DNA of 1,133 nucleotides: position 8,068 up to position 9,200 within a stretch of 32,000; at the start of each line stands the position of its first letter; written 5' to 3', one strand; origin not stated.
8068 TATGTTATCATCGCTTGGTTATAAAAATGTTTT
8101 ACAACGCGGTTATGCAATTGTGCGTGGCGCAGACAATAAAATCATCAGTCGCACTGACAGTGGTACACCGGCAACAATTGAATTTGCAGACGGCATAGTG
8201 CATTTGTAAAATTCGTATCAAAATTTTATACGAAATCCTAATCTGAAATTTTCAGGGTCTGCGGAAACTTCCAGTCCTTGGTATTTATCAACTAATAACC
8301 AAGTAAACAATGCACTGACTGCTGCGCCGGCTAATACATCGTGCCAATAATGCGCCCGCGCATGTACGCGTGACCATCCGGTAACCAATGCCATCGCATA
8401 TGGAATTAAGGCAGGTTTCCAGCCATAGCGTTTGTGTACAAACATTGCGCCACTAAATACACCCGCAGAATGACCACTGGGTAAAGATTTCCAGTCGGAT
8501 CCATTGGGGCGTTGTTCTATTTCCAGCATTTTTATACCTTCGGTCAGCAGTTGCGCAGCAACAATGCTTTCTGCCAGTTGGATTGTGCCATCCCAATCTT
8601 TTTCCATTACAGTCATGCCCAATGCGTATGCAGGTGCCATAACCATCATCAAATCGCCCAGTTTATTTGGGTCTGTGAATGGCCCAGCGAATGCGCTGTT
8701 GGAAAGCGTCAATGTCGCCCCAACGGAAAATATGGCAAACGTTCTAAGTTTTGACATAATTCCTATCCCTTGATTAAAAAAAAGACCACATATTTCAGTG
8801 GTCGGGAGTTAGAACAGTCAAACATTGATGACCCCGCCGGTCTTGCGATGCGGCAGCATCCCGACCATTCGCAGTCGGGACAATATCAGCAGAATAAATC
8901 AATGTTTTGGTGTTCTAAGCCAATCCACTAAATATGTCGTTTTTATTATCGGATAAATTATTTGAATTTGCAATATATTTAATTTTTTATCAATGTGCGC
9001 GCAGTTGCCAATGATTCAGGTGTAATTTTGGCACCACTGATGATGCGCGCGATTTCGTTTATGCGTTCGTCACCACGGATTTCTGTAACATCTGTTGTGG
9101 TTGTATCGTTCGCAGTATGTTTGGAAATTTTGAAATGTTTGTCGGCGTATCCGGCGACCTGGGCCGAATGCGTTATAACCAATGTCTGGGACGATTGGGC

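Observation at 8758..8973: Promoter, ~130-nt multi-helix leader and terminator with alternative pairing upstream of a PAP2 phosphatase: candidate novel riboswitch/attenuator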

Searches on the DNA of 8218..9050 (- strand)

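Call 5: search_rna_families(source=window, start=8650, end=9050, threshold=evalue, max_evalue=10, show_alignments=3)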
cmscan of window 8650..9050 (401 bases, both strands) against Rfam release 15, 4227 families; matches with E-value up to 10: 2.
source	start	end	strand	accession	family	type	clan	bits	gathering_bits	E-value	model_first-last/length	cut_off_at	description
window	8792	8866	-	RF02221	sRNA-Xcc1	Gene; sRNA;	-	22.8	53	0.12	1-87/87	no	sRNA-Xcc1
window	8827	8947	+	RF00534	SgrS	Gene; antisense;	-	10.8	37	0.93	1-232/232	no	SgrS RNA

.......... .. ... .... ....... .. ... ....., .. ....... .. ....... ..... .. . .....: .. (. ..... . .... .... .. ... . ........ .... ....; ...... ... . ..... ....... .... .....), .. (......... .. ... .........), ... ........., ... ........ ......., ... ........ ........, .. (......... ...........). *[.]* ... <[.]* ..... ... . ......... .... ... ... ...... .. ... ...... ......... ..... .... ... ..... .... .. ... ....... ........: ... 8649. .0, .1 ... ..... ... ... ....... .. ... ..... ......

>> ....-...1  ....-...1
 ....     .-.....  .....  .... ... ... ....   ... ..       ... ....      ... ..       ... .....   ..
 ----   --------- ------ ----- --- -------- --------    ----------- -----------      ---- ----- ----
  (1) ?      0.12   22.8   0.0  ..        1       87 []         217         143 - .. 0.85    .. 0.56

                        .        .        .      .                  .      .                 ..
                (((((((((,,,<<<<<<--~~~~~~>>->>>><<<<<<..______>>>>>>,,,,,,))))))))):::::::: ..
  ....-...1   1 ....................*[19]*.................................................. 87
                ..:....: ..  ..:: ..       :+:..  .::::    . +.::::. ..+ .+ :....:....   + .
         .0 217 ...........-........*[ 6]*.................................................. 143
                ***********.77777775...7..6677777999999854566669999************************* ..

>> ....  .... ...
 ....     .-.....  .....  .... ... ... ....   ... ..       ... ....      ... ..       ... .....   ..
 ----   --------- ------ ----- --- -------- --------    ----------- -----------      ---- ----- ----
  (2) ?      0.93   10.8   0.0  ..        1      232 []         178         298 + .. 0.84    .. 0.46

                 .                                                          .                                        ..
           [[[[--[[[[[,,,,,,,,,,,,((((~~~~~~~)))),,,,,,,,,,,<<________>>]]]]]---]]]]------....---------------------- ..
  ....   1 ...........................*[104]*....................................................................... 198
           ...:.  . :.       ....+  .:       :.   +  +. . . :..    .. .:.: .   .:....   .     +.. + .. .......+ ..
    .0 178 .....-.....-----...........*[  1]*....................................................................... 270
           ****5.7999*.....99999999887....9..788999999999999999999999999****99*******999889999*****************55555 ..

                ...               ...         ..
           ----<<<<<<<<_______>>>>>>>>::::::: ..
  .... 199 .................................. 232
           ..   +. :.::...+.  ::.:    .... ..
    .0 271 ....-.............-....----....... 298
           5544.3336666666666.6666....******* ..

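Call 37: search_rna_families(sources=[L018, L022, L035, L050, L057, L021, L055], threshold=gathering)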
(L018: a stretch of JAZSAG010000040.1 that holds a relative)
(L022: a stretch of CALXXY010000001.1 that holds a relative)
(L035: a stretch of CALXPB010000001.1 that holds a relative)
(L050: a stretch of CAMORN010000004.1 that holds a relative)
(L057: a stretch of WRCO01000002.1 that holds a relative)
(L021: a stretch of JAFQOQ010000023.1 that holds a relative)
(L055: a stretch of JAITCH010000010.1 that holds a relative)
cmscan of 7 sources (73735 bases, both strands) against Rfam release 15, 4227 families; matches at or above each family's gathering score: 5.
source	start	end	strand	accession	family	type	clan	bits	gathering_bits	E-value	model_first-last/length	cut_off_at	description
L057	3605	3677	+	RF00005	tRNA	Gene; tRNA;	CL00001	66.6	29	3e-12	1-71/71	no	tRNA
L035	2690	2763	+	RF00005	tRNA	Gene; tRNA;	CL00001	64.9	29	9.1e-12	1-71/71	no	tRNA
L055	4502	4574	-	RF00005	tRNA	Gene; tRNA;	CL00001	63.6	29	2.1e-11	1-71/71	no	tRNA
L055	4396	4466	-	RF00005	tRNA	Gene; tRNA;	CL00001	58.5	29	5.2e-10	1-71/71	no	tRNA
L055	3910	3991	-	RF00005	tRNA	Gene; tRNA;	CL00001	53.7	29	1.1e-08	1-71/71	no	tRNA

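Call 51: search_rna_families(sources=[L170, L176, L160, L087, L076, L118, L065, L143], threshold=evalue, max_evalue=5, show_alignments=2)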
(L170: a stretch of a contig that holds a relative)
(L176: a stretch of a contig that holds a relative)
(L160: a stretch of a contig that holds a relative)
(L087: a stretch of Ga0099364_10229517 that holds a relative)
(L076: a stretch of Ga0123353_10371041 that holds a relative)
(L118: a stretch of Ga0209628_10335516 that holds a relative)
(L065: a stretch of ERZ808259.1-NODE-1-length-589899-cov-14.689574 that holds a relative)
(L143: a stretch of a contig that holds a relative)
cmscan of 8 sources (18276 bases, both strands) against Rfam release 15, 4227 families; matches with E-value up to 5: 22.
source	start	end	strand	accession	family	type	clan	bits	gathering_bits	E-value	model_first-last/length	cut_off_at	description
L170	1138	1225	+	RF02221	sRNA-Xcc1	Gene; sRNA;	-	58.9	53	1.4e-08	1-87/87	no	sRNA-Xcc1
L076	459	533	-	RF04114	MIR4374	Gene; miRNA;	-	45.1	105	4.3e-07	1-119/119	no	MIR4374 microRNA precursor family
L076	458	532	+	RF04114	MIR4374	Gene; miRNA;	-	44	105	8.9e-07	1-119/119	no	MIR4374 microRNA precursor family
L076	392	524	-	RF02815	Lig_thermometer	Cis-reg; thermoregulator;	-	37.2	51.5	0.031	1-205/205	no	Lig 5' UTR thermometer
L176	1280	1341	+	RF03664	MIR6288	Gene; miRNA;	-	35.4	74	0.00069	1-92/92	no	MIR6288 microRNA precursor family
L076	461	530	-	RF03424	mir-4856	Gene; miRNA;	-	34.3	70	0.0018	1-84/84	no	mir-4856 microRNA precursor family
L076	392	453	+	RF03598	MIR6024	Gene; miRNA;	-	33.2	72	0.0015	17-84/99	no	MIR6024 microRNA precursor family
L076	388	460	+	RF04026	mir-8499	Gene; miRNA;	-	32.8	100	0.0033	1-77/77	no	mir-8499 microRNA precursor family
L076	392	453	+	RF03940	MIR9563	Gene; miRNA;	-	30.5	90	0.025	1-127/127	no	MIR9563 microRNA precursor family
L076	392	453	-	RF03940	MIR9563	Gene; miRNA;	-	30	90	0.033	1-127/127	no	MIR9563 microRNA precursor family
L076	468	523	-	RF03989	mir-7950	Gene; miRNA;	-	29.5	82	0.019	1-59/59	no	mir-7950 microRNA precursor family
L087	1644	1734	-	RF02221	sRNA-Xcc1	Gene; sRNA;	-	28.8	53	0.2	1-87/87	no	sRNA-Xcc1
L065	857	937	+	RF02075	STnc230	Gene; sRNA;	-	28.3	50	1.5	1-83/83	no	Enterobacterial sRNA STnc230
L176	1280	1341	-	RF03940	MIR9563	Gene; miRNA;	-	27.7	90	0.13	1-127/127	no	MIR9563 microRNA precursor family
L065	858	933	+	RF01859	Phe_leader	Cis-reg; leader;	-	26.4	55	1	1-125/125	no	Phenylalanine leader peptide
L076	390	455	-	RF01666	rox2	Cis-reg;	-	24.7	55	2.3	1-71/71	no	Drosophila rox2 ncRNA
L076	395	452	+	RF04106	mir-1303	Gene; miRNA;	-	22.9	107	2.2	1-85/85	no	mir-1303 microRNA precursor family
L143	85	149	+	RF01393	isrJ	Gene; sRNA;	-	22.8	37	2.1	1-75/75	no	isrJ Hfq binding RNA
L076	397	448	+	RF03966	mir-76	Gene; miRNA;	-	22.6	75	1.1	1-80/80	no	mir-76 microRNA precursor family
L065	872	946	+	RF02621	BSnc120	Gene; sRNA;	-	22.5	114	0.43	1-88/88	no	Brucella sRNA 120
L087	921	992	+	RF00110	RybB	Gene; sRNA;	-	20.8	40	2.7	1-79/79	no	RybB RNA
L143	3678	3828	+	RF02069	STnc70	Gene; sRNA;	-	19.4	40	4.6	1-149/149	no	Enterobacterial sRNA STnc70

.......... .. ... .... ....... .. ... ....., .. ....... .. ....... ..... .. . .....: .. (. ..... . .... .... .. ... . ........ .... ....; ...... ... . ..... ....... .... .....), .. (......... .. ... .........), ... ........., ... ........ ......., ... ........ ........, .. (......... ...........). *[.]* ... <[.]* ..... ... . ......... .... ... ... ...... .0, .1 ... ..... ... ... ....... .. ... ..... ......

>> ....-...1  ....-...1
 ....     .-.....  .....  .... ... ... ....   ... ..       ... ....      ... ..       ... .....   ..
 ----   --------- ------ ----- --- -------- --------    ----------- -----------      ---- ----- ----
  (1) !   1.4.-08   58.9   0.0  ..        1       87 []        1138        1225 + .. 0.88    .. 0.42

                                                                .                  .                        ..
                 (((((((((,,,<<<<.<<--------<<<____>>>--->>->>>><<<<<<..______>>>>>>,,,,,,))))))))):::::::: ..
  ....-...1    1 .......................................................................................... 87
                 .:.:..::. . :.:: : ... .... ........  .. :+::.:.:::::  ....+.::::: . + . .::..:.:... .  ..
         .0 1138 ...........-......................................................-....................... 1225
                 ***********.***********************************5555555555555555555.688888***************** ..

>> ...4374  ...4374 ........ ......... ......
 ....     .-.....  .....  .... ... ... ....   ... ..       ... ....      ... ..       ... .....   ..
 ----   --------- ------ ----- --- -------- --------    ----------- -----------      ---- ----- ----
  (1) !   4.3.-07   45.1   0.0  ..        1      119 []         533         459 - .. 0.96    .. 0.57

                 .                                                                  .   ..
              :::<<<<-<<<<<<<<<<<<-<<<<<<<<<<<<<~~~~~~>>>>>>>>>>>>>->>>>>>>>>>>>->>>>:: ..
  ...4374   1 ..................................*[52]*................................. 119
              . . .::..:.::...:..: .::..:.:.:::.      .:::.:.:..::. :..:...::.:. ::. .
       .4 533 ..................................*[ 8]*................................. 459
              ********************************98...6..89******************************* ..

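Call 75: search_rna_families(sources=[L065, L076, L077, L087, L091, L092, L118, L121, L133, L137, L143, L160, L170, L176, L018, L033, L035, L057, L037], threshold=gathering)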
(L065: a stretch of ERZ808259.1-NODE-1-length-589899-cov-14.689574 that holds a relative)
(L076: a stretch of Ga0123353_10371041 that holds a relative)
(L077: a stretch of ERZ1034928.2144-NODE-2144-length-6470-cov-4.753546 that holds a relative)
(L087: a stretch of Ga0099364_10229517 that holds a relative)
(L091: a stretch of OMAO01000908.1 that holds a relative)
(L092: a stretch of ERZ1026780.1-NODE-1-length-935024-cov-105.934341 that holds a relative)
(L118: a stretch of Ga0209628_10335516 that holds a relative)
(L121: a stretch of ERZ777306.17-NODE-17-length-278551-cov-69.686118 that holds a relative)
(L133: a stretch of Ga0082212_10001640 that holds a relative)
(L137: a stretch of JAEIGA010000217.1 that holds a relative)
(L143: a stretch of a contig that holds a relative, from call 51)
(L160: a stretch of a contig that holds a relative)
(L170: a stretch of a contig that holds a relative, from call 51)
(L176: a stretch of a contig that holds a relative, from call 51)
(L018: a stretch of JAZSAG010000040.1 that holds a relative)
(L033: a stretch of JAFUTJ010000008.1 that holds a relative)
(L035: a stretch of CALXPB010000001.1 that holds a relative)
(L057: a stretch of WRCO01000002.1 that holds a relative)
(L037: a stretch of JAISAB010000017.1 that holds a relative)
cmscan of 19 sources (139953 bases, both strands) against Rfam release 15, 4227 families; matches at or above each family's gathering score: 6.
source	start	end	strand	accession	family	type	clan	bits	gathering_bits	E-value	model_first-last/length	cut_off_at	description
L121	4226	4296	-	RF00005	tRNA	Gene; tRNA;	CL00001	67.6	29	3e-12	1-71/71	no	tRNA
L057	3605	3677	+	RF00005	tRNA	Gene; tRNA;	CL00001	66.6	29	5.7e-12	1-71/71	no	tRNA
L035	2690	2763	+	RF00005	tRNA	Gene; tRNA;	CL00001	64.9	29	1.7e-11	1-71/71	no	tRNA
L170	1138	1225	+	RF02221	sRNA-Xcc1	Gene; sRNA;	-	58.9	53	1.1e-07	1-87/87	no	sRNA-Xcc1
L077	2549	2630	+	RF00005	tRNA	Gene; tRNA;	CL00001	52.1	29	5.7e-08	1-71/71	no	tRNA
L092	1076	1157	+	RF00005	tRNA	Gene; tRNA;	CL00001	52.1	29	5.7e-08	1-71/71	no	tRNA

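Call 78: build_rna_model(alignment_id=A7, structure=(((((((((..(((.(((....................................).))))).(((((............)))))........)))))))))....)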
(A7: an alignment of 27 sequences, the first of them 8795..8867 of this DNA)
Model R1 built from alignment A7 (27 sequences, 105 columns); structure: as given.
model positions 85; base pairs 20; branch points 1; effective number of sequences 8.94; information 0.669 bits per position. Calibrated on 0.2 Mb of random sequence (short: E-values are rough).
structure used (alignment columns):
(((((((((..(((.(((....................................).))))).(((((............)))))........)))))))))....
